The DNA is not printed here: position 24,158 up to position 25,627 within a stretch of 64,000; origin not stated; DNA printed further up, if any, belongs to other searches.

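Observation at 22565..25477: Operon of a PrnB/IDO-like haem protein, a kynureninase-like PLP enzyme and ACP phosphodiesterase (candidate non-canonical aromatic amino-acid pathway)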

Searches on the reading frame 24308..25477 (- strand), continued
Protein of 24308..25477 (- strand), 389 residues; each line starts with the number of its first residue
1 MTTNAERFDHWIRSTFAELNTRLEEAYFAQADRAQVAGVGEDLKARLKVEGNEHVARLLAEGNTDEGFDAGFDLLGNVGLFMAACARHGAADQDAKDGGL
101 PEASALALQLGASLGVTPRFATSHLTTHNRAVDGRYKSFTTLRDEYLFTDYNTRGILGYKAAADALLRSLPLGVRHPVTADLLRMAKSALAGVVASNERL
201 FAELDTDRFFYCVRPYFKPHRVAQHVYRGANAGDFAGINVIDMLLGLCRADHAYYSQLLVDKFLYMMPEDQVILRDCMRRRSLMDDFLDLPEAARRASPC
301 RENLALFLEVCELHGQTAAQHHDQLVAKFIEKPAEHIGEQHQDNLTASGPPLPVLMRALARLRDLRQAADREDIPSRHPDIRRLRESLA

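Call 47: search_solved_structures(query=L009:7183-8325:+, max_evalue=1e-8, show_alignments=1)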
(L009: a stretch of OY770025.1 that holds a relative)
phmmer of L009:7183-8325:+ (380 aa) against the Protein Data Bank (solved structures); distinct sequences matched with E-value up to 1e-8: 40.
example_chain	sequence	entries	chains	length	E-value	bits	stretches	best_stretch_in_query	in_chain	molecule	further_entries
5b7s_A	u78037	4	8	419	5.9e-23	85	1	8-296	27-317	Cysteine desulfurase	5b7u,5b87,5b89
4w91_A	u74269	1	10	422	2.2e-19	73.2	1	48-292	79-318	Aminotransferase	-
1qz9_A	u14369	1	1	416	1.2e-17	67.5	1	56-345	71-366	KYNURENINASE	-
1t3i_A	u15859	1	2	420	2.9e-16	63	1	7-331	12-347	Probable cysteine desulfurase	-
6mri_A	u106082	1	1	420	8.4e-16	61.5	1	74-293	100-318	Cysteine desulfurase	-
8kg1_A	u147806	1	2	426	2.8e-15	59.8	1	51-292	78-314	cysteine desulfurase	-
6mre_A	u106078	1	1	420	2.8e-15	59.8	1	57-293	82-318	Cysteine desulfurase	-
6ndn_A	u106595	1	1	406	3.1e-15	59.6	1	57-293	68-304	Cysteine desulfurase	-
6o11_A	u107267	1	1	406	3.4e-15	59.5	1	73-293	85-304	Cysteine desulfurase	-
1i29_A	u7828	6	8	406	3.4e-15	59.5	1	73-293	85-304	CSDB | Selenocysteine lyase | Cysteine desulfurase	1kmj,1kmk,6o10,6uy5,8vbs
9d2d_A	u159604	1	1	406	3.4e-15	59.5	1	73-293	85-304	Cysteine desulfurase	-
5db5_A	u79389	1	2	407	3.5e-15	59.5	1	73-293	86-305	Cysteine desulfurase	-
1jf9_A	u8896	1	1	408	3.5e-15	59.5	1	73-293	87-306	SELENOCYSTEINE LYASE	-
6mr2_A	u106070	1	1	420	3.5e-15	59.4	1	74-293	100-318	Cysteine desulfurase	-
7rrn_A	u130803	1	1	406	3.6e-15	59.4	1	116-293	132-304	Cysteine desulfurase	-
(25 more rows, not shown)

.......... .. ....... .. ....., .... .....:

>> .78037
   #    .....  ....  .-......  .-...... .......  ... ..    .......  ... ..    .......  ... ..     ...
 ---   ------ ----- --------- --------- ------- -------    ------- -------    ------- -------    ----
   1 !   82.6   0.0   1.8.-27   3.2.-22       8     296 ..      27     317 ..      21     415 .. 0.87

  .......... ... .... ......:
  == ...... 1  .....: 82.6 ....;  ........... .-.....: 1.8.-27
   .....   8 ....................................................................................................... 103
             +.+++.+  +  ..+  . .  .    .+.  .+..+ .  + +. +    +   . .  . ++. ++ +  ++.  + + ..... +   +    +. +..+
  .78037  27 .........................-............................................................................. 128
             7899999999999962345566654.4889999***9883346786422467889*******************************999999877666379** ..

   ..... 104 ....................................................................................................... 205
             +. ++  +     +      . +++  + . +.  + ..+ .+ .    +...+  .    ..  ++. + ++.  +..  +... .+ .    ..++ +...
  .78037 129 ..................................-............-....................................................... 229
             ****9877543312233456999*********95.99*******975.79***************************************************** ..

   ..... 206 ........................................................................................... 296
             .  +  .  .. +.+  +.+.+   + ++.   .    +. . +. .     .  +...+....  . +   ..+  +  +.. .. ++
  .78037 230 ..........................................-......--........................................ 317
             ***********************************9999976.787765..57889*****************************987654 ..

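Call 56: search_protein_families(library=ncbifam, proteins=[L009:5369-5827:-, L015:5394-5861:-, L030:7312-8655:+, L018:4940-6337:+, L023:11139-12521:+, L009:7183-8325:+, L023:8265-9236:-, L023:7232-8230:+, L018:2584-3690:-], max_evalue=0.00001)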
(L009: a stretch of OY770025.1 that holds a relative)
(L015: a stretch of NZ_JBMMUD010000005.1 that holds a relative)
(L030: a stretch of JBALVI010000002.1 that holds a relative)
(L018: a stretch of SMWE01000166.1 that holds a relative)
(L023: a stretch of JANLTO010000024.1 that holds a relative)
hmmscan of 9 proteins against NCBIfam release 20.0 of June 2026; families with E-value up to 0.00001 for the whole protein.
L009:5369-5827:- (152 aa): 7 families
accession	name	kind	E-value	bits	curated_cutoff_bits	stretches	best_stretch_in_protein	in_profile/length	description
NF008370.0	PRK11169.1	equivalog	7.1e-35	120.1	233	1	2-151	11-161/164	leucine-responsive transcriptional regulator Lrp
NF008384.0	PRK11179.1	equivalog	5.9e-18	65.2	227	1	3-141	7-144/153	transcriptional regulator AsnC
NF053758.1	ChrTpTrnRegChrS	equivalog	1.2e-16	60.9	250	1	2-140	11-147/158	chromate efflux transcriptional regulator ChrS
NF041395.1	TranRegLrpA1_Halo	equivalog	3.3e-15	56.3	250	1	1-136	1-134/142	HTH-type transcriptional regulator LrpA1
NF040820.1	trans_reg_LrpA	equivalog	2.9e-13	49.9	250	1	3-133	2-130/141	HTH-type transcriptional regulator LrpA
NF041396.1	TranRegLrp_Halo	equivalog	2.2e-12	47.1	190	1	2-145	2-142/149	HTH-type transcriptional regulator Lrp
NF040947.1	trans_reg_LysM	equivalog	2.5e-12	46.8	180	1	3-136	1-129/136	HTH-type transcriptional regulator LysM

L015:5394-5861:- (155 aa): 7 families
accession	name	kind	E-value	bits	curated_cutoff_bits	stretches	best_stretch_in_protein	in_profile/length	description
NF008370.0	PRK11169.1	equivalog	2.1e-33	115.3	233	1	3-154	12-163/164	leucine-responsive transcriptional regulator Lrp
NF008384.0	PRK11179.1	equivalog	8.1e-15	55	227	1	2-148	6-150/153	transcriptional regulator AsnC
NF040820.1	trans_reg_LrpA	equivalog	1.8e-14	53.8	250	1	3-142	2-138/141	HTH-type transcriptional regulator LrpA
NF040947.1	trans_reg_LysM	equivalog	4.3e-14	52.4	180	1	3-143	1-135/136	HTH-type transcriptional regulator LysM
NF041395.1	TranRegLrpA1_Halo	equivalog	2.4e-12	47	250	1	1-139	1-136/142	HTH-type transcriptional regulator LrpA1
NF053758.1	ChrTpTrnRegChrS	equivalog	5e-12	45.9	250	1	2-147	11-153/158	chromate efflux transcriptional regulator ChrS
NF041396.1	TranRegLrp_Halo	equivalog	1.1e-11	44.8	190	1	6-152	6-148/149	HTH-type transcriptional regulator Lrp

L030:7312-8655:+ (447 aa): 1 family
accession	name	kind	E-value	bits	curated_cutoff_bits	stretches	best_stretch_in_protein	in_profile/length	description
NF037979.1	Na_transp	subfamily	3.9e-18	65.6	50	1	21-330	7-311/419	sodium-dependent transporter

L018:4940-6337:+ (465 aa): 1 family
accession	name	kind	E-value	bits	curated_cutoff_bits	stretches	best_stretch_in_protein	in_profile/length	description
NF037979.1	Na_transp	subfamily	5.4e-34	117.9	50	1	18-450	2-409/419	sodium-dependent transporter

L023:11139-12521:+ (460 aa): 24 families
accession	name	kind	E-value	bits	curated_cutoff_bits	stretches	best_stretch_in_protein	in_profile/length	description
TIGR01773.1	GABAperm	equivalog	7.8e-98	328.2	678.1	1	16-426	13-425/452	GABA permease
NF047867.1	AA_transp_ThrP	exception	6.1e-94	315.6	850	1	9-453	4-451/461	bifunctional threonine/serine APC transporter ThrP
NF008016.0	PRK10746.1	equivalog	8.2e-92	308.6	799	1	9-452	4-450/461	amino acid permease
NF007876.0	PRK10580.1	equivalog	2.7e-88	296.8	736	1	12-453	6-449/457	proline-specific permease ProY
NF007602.0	PRK10249.1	equivalog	2.3e-85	287.3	851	1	3-449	9-454/458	phenylalanine transporter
NF008484.0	PRK11387.1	equivalog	4.1e-85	286.5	716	1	8-455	7-460/471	S-methylmethionine permease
NF007594.0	PRK10238.1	equivalog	4.5e-85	286.3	848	1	13-453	10-449/456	aromatic amino acid transporter AroP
NF008272.0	PRK11049.1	equivalog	3e-84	283.7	732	1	8-454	14-464/470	D-serine/D-alanine/glycine transporter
NF008094.0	PRK10836.1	subfamily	3.2e-77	260.4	735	1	5-454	5-468/489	amino acid permease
NF007566.0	PRK10197.1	equivalog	5.8e-73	246.2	871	1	15-423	12-422/466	GABA permease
TIGR00913.1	2A0310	subfamily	5.9e-69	233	578.7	1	16-451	3-465/480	amino acid permease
NF011623.0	PRK15049.1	equivalog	3.4e-64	217.5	773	1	8-427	21-445/499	L-asparagine permease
TIGR00909.1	2A0306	subfamily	3.5e-44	151.4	556.8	1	13-449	1-428/429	amino acid transporter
TIGR00908.1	2A0305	equivalog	1.4e-32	113.2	381.75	1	13-454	5-433/442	ethanolamine permease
NF053761.1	BrChAATpBcaP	equivalog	3.1e-32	112.2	690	2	144-435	170-442/460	branched-chain amino acid transporter BcaP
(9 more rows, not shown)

L009:7183-8325:+ (380 aa): 21 families
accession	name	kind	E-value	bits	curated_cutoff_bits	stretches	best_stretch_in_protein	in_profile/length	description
TIGR01979.1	sufS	subfamily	1.2e-27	96.8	475.1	1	55-317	61-323/403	SufS family cysteine desulfurase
TIGR01977.1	am_tr_V_EF2568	hypoth_equivalog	3.4e-27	95.4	377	1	57-294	45-274/376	cysteine desulfurase family protein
TIGR01814.1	kynureninase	equivalog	1.1e-23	83.8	246.4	1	47-372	62-395/400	kynureninase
NF041166.1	f2_encap_cargo1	exception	3.3e-22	79.3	800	1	120-293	357-525/623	family 2A encapsulin nanocompartment cargo protein cysteine desulfurase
NF006791.0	PRK09295.1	equivalog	4e-22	78.9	661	1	57-321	68-333/406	cysteine desulfurase SufS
TIGR01976.1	am_tr_V_VC1184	hypoth_equivalog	1.6e-21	77.1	352.35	1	6-250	4-256/401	cysteine desulfurase-like protein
NF008126.0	PRK10874.1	equivalog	5.4e-21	75.2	607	1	3-290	4-296/401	cysteine desulfurase CsdA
TIGR03392.1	FeS_syn_CsdA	equivalog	1.2e-20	74.1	493.6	1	6-290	4-293/398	cysteine desulfurase CsdA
TIGR03402.1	FeS_nifS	equivalog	2.8e-19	69.1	530.75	1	57-228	43-213/379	cysteine desulfurase NifS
NF051467.1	peri_mod_PvdN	equivalog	1.3e-18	66.8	650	1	12-372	47-421/425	pyoverdine-tailoring periplasmic protein PvdN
NF040779.1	Sec_lyase_SclA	exception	4e-16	58.9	525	1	58-297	45-278/378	selenocysteine lyase SclA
TIGR03403.1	nifS_epsilon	equivalog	1.4e-14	53.8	587.7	1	72-229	59-218/382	NifS family cysteine desulfurase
TIGR03235.1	DNA_S_dndA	equivalog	3.2e-12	46.4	480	1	57-230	43-217/353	cysteine desulfurase DndA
TIGR04343.1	egtE_PLP_lyase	equivalog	6.7e-12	44.9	400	1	56-331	54-313/370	ergothioneine biosynthesis PLP-dependent enzyme EgtE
TIGR02006.1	IscS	equivalog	1.4e-11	44.1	643.2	1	24-228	10-219/402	IscS subfamily cysteine desulfurase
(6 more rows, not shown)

L023:8265-9236:- (323 aa): 33 families (the best 25 are shown)
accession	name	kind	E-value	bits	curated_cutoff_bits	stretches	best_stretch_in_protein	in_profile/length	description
NF005680.0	PRK07476.1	equivalog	2.1e-60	204.4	413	1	10-315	7-320/326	hydroxyectoine utilization dehydratase EutB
NF006094.0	PRK08246.1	subfamily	1.4e-57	195.5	331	1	12-311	9-309/310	serine/threonine dehydratase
TIGR01127.1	ilvA_1Cterm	equivalog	9.9e-57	192.6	378.75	1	39-315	15-295/380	threonine ammonia-lyase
NF005292.0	PRK06815.1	equivalog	2.6e-54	184.4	371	1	12-312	7-314/320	threonine/serine dehydratase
TIGR02991.1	ectoine_eutB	equivalog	1.4e-52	178.6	413.35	1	10-316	3-316/317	hydroxyectoine utilization dehydratase EutB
NF005600.0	PRK07334.1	equivalog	5.7e-49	166.8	496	1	10-315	12-321/408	threonine ammonia-lyase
NF006390.0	PRK08639.1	equivalog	1.3e-48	166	421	1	11-313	10-322/418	threonine ammonia-lyase IlvA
NF006389.0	PRK08638.1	equivalog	5.7e-48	163.6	453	1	10-315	11-324/333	bifunctional threonine ammonia-lyase/L-serine ammonia-lyase TdcB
NF006674.0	PRK09224.1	subfamily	2.3e-46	158.5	577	1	18-289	17-292/508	threonine ammonia-lyase IlvA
NF009130.0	PRK12483.1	subfamily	2.4e-46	158.4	801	1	18-289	29-304/521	threonine ammonia-lyase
TIGR01124.1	ilvA_2Cterm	equivalog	4e-45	154.3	411.3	1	17-288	8-283/499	threonine ammonia-lyase, biosynthetic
NF045641.2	BHydaspDhtseBhcB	equivalog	1.3e-44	152.6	550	1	8-308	2-307/312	beta-hydroxyaspartate dehydratase BhcB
NF005454.0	PRK07048.1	equivalog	3.3e-43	148.1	452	1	7-315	6-320/324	threo-3-hydroxy-L-aspartate ammonia-lyase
TIGR02079.1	THD1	equivalog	5.2e-43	147.4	440.55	1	12-313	2-314/410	threonine ammonia-lyase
NF004771.0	PRK06110.1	equivalog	5.9e-40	137.3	317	1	35-317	32-318/323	threonine dehydratase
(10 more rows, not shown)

L023:7232-8230:+ (332 aa): 31 families (the best 25 are shown)
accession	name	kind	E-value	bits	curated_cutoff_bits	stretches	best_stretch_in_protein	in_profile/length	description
NF002619.0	PRK02271.1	equivalog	5.5e-63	213.2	276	1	2-329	2-327/329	5,10-methylenetetrahydromethanopterin reductase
TIGR03555.1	F420_mer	equivalog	1.1e-62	212.3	348.7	1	14-328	11-325/325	5,10-methylenetetrahydromethanopterin reductase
TIGR04024.1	F420_NP1902A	hypoth_equivalog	4.7e-34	117.6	345.4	1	15-308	15-311/330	TIGR04024 family LLM class F420-dependent oxidoreductase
TIGR03559.1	F420_Rv3520c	subfamily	6.3e-34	117.5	335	1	8-307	6-324/325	LLM class F420-dependent oxidoreductase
TIGR03857.1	F420_MSMEG_2249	hypoth_equivalog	6.8e-30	104.4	218.4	1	9-237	8-236/329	TIGR03857 family LLM class F420-dependent oxidoreductase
TIGR03842.1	F420_CPS_4043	hypoth_equivalog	3.4e-29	102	295.45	1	13-228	11-218/329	TIGR03842 family LLM class F420-dependent oxidoreductase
TIGR03841.1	F420_Rv3093c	subfamily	3e-26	92.5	213.65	1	13-306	8-293/298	LLM class F420-dependent oxidoreductase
TIGR03619.1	F420_Rv2161c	subfamily_domain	1e-25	90.7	166.9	1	40-220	43-220/247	TIGR03619 family F420-dependent LLM class oxidoreductase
TIGR03564.1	F420_MSMEG_4879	subfamily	1.3e-25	90.5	234.25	1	24-208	8-192/265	TIGR03564 family F420-dependent LLM class oxidoreductase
TIGR03557.1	F420_G6P_family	subfamily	4.3e-21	75.4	210.4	1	11-328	9-312/316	TIGR03557 family F420-dependent LLM class oxidoreductase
TIGR04465.1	ArgArg_F420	equivalog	7.3e-20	71.3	470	1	16-208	61-262/364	F420-dependent hydroxymycolic acid dehydrogenase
TIGR03560.1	F420_Rv1855c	subfamily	1.1e-19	71.2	231.4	1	37-210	46-224/227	TIGR03560 family F420-dependent LLM class oxidoreductase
TIGR03617.1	F420_MSMEG_2256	subfamily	1.4e-17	63.6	278.15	1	25-316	5-307/318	TIGR03617 family F420-dependent LLM class oxidoreductase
TIGR03621.1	F420_MSMEG_2516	subfamily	7.5e-17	61.4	213.15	1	1-175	1-171/295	TIGR03621 family F420-dependent LLM class oxidoreductase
NF001939.1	PRK00719.1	subfamily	4.8e-16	58.5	510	1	17-204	29-218/373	alkanesulfonate monooxygenase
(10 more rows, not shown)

L018:2584-3690:- (368 aa): 0 families

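Call 65: predict_structure(alignment_id=A1)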
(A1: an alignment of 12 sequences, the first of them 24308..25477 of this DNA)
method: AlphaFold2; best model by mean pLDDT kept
length: 389 residues; sequences in the alignment: 12
mean_pLDDT: 69.0   pTM: 0.60
mean pLDDT of the five models: 69.0, 68.3, 66.2, 65.5, 64.9
residues with pLDDT >= 90: 66; 70-90: 137; 50-70: 106; < 50: 80
segments of 3 or more residues with pLDDT < 50: 68-71, 95-97, 114-140, 211-236, 333-350
pLDDT, mean of each block of 10 residues (from residue 1): 78 81 75 74 91 87 54 64 72 59 69 46 44 40 63 70 88 91 96 84 64 35 25 50 80 59 61 67 90 87 96 88 63 42 35 64 85 87 92
secondary structure, 60 per line:
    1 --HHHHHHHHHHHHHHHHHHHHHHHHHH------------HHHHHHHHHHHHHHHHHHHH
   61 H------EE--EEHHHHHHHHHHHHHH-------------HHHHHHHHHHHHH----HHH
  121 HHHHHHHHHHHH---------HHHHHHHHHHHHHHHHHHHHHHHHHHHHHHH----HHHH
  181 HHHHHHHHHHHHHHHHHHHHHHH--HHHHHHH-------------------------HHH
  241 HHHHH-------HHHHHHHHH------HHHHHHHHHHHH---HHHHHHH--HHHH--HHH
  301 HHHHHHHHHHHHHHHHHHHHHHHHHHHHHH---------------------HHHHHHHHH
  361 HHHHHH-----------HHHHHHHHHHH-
elements in order: H3-28 H41-61 H74-87 H101-113 H118-132 H142-172 H177-203 H206-212 H238-245 H253-261 H268-279 H283-289 H292-295 H298-330 H352-366 H378-388

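Call 67: fold_search(model_id=the predicted structure, library=pdb)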
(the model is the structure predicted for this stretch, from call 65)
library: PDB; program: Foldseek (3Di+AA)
matches with E <= 10: 257; with E <= 0.001: 14
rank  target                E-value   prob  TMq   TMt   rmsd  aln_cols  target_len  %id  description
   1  2nwb_A                4.3e-23  1.00  0.53  0.55  10.1       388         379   60  Crystal Structure of a Putative 2,3-dioxygenase (SO4414) from Shewanella oneidensis in complex with ferric heme. North (released 2006-12-19)
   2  2nwb_B                4.2e-22  1.00  0.52  0.54   9.9       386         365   59  Crystal Structure of a Putative 2,3-dioxygenase (SO4414) from Shewanella oneidensis in complex with ferric heme. North (released 2006-12-19)
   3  1zee_A                7.7e-22  1.00  0.52  0.55  10.0       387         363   59  X-Ray Crystal Structure of Protein SO4414 from Shewanella oneidensis. Northeast Structural Genomics Consortium Target  (released 2005-05-03)
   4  2v7m                  6.6e-05  1.00  0.44  0.49  11.7       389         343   18  PrnB 7-Cl-D-tryptophan complex (released 2007-08-07)
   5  2v7k                  1.3e-04  1.00  0.43  0.48  12.3       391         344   18  PrnB D-tryptophan complex (released 2007-08-07)
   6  2x67                  2.2e-04  1.00  0.43  0.47  11.8       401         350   17  The ternary complex of PrnB (the second enzyme in pyrrolnitrin biosynthesis pathway), tryptophan and cyanide (released 2010-03-02)
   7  2v7j                  2.5e-04  1.00  0.39  0.43  12.2       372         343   19  PrnB L-tryptophan complex (released 2007-08-07)
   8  9dfl_B                2.7e-04  1.00  0.40  0.44  10.9       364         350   15  Crystal structure of PrnB in complex with 3-indolepropionic acid (released 2025-04-16)
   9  9dfg_B                3.1e-04  1.00  0.39  0.43  10.3       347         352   16  Crystal structure of PrnB in complex with 7-Cl-Trp (released 2025-04-16)
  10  9dfl_A                3.7e-04  1.00  0.40  0.44  10.3       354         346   16  Crystal structure of PrnB in complex with 3-indolepropionic acid (released 2025-04-16)
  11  9dfg_A                4.0e-04  1.00  0.40  0.44  10.4       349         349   17  Crystal structure of PrnB in complex with 7-Cl-Trp (released 2025-04-16)
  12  9dfm_A                4.1e-04  1.00  0.40  0.44  10.4       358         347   16  Crystal structure of PrnB in complex with tryptamine (released 2025-04-16)
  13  9dfi_B                4.9e-04  1.00  0.39  0.42  10.2       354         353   17  Crystal structure of PrnB in complex with Tryptophan (released 2025-04-16)
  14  9dfi_A                5.5e-04  1.00  0.39  0.42  10.6       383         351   15  Crystal structure of PrnB in complex with Tryptophan (released 2025-04-16)
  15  7a62_C                1.3e-03  1.00  0.36  0.36  11.5       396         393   15  Structure of human indoleamine-2,3-dioxygenase 1 (hIDO1) with a complete JK loop (released 2020-12-16)
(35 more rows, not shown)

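Call 68: search_protein_representatives(alignment_id=A1)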
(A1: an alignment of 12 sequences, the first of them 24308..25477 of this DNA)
Query: 12 sequences, 390 profile positions. Proteins with E-value up to 0.001 (for the whole library): 403; up to 1e-10: 248; up to 1e-30: 101. The best 150 are listed.
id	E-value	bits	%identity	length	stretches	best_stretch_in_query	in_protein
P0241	1.0e-186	637.0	-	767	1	1-389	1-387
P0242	8.1e-170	581.4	-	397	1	2-387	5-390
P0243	4.6e-169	578.9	-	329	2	1-245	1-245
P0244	8.3e-166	568.1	-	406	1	5-388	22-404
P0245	4.3e-144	496.7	-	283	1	109-389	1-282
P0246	8.2e-142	489.1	-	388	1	1-389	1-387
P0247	6.4e-140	482.9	-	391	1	2-387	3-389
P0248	1.8e-128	445.2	-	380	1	1-297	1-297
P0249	2.0e-126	438.5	-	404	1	3-388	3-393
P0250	2.1e-123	428.6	-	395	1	5-387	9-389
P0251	7.0e-122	423.5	-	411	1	5-389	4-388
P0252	3.8e-116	404.7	-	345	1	39-344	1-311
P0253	1.0e-98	347.3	-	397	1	2-389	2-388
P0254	2.0e-98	346.3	-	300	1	199-374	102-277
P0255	1.7e-95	336.6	-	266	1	126-387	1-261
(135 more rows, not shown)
